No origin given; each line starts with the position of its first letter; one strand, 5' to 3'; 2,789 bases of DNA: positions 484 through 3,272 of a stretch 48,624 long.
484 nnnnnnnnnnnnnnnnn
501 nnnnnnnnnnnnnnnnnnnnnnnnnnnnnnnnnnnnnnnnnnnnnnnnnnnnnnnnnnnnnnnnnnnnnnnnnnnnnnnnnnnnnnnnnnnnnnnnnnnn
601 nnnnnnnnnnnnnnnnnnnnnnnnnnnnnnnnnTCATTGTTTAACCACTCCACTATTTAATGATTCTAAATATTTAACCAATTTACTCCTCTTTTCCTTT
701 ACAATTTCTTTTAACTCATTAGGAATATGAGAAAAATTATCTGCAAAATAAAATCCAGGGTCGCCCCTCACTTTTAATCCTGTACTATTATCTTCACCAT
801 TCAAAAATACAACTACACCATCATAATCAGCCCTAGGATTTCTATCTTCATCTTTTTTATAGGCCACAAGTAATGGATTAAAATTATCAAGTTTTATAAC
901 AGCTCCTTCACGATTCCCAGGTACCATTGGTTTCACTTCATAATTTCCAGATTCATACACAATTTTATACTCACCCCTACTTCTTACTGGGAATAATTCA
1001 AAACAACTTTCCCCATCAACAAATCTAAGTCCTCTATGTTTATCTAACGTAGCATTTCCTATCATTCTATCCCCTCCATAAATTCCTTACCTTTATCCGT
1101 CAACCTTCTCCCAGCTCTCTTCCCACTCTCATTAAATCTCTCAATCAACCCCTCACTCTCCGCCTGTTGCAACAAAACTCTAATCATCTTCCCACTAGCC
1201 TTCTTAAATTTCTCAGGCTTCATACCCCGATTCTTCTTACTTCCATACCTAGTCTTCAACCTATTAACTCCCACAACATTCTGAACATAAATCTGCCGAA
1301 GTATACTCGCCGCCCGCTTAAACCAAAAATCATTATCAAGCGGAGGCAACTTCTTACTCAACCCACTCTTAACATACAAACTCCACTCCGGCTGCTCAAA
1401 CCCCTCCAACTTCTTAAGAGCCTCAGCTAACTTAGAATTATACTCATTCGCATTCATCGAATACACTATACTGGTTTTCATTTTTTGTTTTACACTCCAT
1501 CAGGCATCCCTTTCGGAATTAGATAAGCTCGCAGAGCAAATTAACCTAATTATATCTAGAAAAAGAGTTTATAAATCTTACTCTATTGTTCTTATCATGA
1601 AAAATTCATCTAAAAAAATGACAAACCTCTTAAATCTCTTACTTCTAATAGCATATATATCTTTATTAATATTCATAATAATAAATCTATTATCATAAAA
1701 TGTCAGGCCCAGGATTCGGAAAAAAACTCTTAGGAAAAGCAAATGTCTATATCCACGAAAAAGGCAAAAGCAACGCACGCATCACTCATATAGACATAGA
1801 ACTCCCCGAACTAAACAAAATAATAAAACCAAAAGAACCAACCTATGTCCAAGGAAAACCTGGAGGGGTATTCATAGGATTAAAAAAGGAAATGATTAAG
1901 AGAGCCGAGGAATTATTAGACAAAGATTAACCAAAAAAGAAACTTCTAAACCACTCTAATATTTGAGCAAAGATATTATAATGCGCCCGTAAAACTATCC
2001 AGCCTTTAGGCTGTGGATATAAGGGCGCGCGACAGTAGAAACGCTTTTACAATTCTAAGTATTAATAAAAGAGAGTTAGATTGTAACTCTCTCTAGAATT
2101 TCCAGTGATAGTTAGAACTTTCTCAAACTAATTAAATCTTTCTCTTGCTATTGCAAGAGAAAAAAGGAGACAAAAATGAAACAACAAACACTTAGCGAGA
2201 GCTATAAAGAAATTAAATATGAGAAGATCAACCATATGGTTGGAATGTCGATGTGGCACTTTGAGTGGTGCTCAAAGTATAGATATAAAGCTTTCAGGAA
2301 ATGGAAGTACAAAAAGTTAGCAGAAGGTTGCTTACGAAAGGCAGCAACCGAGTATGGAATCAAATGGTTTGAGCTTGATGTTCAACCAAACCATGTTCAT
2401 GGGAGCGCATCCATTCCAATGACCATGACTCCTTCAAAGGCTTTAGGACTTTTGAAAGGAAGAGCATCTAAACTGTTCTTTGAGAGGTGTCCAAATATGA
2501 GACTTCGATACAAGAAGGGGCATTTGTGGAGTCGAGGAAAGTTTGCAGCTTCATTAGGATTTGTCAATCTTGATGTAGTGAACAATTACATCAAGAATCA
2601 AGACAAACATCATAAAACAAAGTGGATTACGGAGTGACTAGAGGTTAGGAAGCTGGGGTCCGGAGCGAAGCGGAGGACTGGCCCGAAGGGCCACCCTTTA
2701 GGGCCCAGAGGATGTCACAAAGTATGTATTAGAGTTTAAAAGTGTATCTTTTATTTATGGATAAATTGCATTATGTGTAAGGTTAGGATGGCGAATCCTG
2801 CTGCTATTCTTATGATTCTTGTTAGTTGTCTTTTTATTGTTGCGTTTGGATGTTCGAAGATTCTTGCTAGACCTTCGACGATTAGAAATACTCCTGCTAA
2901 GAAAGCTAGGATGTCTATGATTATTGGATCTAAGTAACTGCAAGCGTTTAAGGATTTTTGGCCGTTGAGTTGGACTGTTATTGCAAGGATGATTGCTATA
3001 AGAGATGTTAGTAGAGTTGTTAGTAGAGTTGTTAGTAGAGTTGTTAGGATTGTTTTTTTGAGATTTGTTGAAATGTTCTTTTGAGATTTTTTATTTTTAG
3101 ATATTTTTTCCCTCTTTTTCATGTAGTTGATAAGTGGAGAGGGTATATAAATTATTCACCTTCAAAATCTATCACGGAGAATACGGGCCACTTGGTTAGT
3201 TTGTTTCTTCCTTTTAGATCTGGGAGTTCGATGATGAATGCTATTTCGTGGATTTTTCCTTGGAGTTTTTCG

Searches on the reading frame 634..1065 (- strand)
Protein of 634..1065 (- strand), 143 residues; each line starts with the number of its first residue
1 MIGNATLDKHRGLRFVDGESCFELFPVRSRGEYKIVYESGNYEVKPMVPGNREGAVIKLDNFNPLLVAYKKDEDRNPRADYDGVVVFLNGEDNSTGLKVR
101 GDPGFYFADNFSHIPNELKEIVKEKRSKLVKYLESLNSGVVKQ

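Call 37: find_encoding_contigs(protein=window:634-1065:-, flank=10000, max_places=6)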
Protein window:634-1065:- (143 aa): 6 contigs read that carry it; 6 places shown.
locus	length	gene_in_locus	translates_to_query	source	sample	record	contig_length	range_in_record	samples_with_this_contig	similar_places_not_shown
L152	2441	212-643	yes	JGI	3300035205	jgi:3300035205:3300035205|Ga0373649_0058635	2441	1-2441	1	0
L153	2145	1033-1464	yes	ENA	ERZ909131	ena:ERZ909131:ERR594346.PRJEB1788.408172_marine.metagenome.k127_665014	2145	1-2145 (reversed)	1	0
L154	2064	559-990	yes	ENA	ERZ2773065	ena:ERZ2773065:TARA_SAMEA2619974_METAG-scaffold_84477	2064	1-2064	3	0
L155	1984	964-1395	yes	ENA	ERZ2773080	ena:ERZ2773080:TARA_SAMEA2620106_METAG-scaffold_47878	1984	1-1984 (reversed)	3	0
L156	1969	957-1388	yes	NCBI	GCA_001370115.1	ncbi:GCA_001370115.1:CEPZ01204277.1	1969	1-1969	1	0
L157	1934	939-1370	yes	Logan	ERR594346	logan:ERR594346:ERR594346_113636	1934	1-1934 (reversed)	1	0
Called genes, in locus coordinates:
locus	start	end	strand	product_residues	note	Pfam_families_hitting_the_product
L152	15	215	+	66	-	PF01090:Ribosomal_S19e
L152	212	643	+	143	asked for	-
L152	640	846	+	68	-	-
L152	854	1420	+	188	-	PF01198:Ribosomal_L31e (weak)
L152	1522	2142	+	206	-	-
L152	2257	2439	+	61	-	?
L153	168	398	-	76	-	-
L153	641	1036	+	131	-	PF01090:Ribosomal_S19e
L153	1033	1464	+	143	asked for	-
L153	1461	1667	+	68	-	-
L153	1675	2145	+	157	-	?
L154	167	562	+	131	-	PF01090:Ribosomal_S19e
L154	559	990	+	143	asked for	-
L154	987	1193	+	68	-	-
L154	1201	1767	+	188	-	PF01198:Ribosomal_L31e (weak)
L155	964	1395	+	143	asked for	-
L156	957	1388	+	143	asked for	-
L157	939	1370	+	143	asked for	-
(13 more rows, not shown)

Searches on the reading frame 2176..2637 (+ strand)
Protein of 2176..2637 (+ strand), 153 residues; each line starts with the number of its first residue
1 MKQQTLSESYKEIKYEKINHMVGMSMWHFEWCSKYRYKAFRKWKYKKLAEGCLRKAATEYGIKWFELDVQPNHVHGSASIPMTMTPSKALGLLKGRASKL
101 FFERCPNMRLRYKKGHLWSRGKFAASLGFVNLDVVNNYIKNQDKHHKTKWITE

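Call 47: search_protein_families(library=pfam, proteins=[window:2176-2637:+], max_evalue=0.01)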
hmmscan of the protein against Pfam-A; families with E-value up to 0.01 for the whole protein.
window:2176-2637:+ (153 aa): 1 family
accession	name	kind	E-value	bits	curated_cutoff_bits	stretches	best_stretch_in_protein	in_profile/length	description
PF01797.21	Y1_Tnp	-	5.6e-26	91.5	23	1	26-142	6-121/121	Transposase IS200 like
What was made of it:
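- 1983..2718 (+): IS200-type element (tnpA 2176-2637), inserted 3' of TTATAAT (1976-1982). Its right end has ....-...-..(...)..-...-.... and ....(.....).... hairpins. Pfam Y1_Tnp, E=5.6e-26 (call 47).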

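Call 57: find_encoding_contigs(protein=window:2176-2637:+, flank=10000, max_places=10)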
Protein window:2176-2637:+ (153 aa): 23 contigs read that carry it; 10 places shown.
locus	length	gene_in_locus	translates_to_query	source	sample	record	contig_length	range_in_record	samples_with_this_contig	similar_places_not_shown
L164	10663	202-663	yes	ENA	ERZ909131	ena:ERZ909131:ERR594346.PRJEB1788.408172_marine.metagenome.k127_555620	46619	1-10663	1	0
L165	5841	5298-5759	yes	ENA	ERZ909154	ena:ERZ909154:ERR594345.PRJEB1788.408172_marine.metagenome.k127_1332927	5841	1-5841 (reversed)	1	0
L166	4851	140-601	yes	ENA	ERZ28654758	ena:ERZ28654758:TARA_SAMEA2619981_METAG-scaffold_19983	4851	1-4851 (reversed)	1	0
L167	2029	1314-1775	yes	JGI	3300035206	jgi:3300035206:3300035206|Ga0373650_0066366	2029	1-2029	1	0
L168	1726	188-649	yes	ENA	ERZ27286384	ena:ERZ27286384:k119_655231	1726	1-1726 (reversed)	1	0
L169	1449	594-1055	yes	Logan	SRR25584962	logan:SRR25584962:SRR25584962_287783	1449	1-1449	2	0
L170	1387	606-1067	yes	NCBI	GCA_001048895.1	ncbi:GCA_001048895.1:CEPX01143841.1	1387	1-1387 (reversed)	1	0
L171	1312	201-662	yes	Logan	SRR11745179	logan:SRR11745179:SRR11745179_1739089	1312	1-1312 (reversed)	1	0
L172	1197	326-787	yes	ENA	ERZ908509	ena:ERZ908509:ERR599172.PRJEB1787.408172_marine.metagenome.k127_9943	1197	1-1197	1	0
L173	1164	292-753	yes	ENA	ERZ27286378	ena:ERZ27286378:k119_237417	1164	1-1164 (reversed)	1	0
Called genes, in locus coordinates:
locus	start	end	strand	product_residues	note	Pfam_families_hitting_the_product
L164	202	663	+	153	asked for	PF01797:Y1_Tnp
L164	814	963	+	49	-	-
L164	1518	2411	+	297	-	-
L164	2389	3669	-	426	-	PF01048:PNP_UDP_1, PF00156:Pribosyltran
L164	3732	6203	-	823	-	PF00294:PfkB, PF05221:AdoHcyase, PF00670:AdoHcyase_NAD, PF02826:2-Hacid_dh_C, PF07991:KARI_N (weak)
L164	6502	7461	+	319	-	PF17125:Methyltr_RsmF_N, PF01189:Methyltr_RsmB-F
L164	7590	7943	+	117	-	-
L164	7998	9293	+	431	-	PF18195:GatD_N, PF00710:Asparaginase, PF17763:Asparaginase_C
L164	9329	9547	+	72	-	-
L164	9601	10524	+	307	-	PF01073:3Beta_HSD, PF01370:Epimerase, PF02719:Polysacc_synt_2, PF04321:RmlD_sub_bind, PF05368:NmrA (faint), PF07993:NAD_binding_4 (faint), PF13460:NAD_binding_10, PF16363:GDP_Man_Dehyd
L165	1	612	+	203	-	?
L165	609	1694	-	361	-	PF00251:Glyco_hydro_32N (faint), PF04041:Glyco_hydro_130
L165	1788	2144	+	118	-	PF01050:MannoseP_isomer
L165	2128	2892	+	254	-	PF00702:Hydrolase, PF08282:Hydrolase_3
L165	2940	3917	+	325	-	PF00413:Peptidase_M10, PF07705:CARDB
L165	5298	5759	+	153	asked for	PF01797:Y1_Tnp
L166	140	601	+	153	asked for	PF01797:Y1_Tnp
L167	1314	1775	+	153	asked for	PF01797:Y1_Tnp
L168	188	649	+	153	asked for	PF01797:Y1_Tnp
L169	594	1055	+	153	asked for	PF01797:Y1_Tnp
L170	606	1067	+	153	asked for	PF01797:Y1_Tnp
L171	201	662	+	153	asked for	PF01797:Y1_Tnp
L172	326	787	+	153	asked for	PF01797:Y1_Tnp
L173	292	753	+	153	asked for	PF01797:Y1_Tnp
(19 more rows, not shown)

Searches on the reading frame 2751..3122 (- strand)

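Call 47: search_protein_families(library=pfam, proteins=[window:2751-3122:-], max_evalue=0.01)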
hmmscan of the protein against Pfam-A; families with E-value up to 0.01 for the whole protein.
window:2751-3122:- (123 aa): 1 family
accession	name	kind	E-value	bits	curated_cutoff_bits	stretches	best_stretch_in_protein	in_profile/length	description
PF06161.16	DUF975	-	0.0073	16.6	34.8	1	13-89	83-162/243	Protein of unknown function (DUF975)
